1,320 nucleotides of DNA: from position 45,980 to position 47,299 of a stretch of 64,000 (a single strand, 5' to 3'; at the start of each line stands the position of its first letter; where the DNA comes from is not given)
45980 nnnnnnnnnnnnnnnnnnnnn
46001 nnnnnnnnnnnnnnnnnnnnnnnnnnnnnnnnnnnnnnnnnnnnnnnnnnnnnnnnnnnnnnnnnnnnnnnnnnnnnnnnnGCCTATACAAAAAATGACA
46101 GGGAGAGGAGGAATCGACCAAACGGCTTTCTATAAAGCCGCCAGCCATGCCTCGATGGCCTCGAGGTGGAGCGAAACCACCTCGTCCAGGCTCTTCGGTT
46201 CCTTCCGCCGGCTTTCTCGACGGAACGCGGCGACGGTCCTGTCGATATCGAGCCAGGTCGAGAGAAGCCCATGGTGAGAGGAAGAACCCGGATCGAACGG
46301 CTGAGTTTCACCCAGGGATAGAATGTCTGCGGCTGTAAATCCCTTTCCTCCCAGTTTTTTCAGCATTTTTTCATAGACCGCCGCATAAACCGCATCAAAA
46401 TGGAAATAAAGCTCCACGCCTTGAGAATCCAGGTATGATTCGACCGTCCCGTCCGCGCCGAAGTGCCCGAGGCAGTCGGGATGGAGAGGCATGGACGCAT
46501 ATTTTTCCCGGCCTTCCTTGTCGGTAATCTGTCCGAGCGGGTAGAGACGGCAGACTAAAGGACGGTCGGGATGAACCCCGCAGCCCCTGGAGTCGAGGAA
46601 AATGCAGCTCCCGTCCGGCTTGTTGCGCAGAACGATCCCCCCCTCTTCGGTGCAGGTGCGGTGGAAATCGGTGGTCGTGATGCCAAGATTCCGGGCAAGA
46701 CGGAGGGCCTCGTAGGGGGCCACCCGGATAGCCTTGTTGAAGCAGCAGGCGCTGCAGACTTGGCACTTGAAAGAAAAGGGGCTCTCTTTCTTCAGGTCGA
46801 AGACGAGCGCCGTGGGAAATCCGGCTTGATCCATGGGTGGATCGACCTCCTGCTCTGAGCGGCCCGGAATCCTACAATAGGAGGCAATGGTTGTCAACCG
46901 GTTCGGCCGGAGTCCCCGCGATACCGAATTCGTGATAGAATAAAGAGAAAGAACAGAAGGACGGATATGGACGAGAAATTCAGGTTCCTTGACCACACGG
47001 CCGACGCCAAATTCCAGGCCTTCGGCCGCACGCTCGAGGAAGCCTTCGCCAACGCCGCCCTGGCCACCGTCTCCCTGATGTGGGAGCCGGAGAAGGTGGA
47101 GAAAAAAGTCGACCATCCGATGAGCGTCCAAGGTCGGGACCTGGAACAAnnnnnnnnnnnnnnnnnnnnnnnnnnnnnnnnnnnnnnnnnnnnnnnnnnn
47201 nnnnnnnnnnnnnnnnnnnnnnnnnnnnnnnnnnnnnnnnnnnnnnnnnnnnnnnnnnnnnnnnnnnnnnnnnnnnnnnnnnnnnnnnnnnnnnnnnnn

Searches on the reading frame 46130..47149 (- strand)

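Call 48: search_protein_families(library=pfam, proteins=[window:46130-47149:-], max_evalue=0.00001)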
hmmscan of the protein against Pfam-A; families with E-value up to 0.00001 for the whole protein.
window:46130-47149:- (339 aa): 1 family
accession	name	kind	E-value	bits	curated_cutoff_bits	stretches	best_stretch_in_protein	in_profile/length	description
PF03692.20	CxxCxxCC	-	9e-11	42.8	23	1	128-207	1-73/85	Putative zinc- or iron-chelating domain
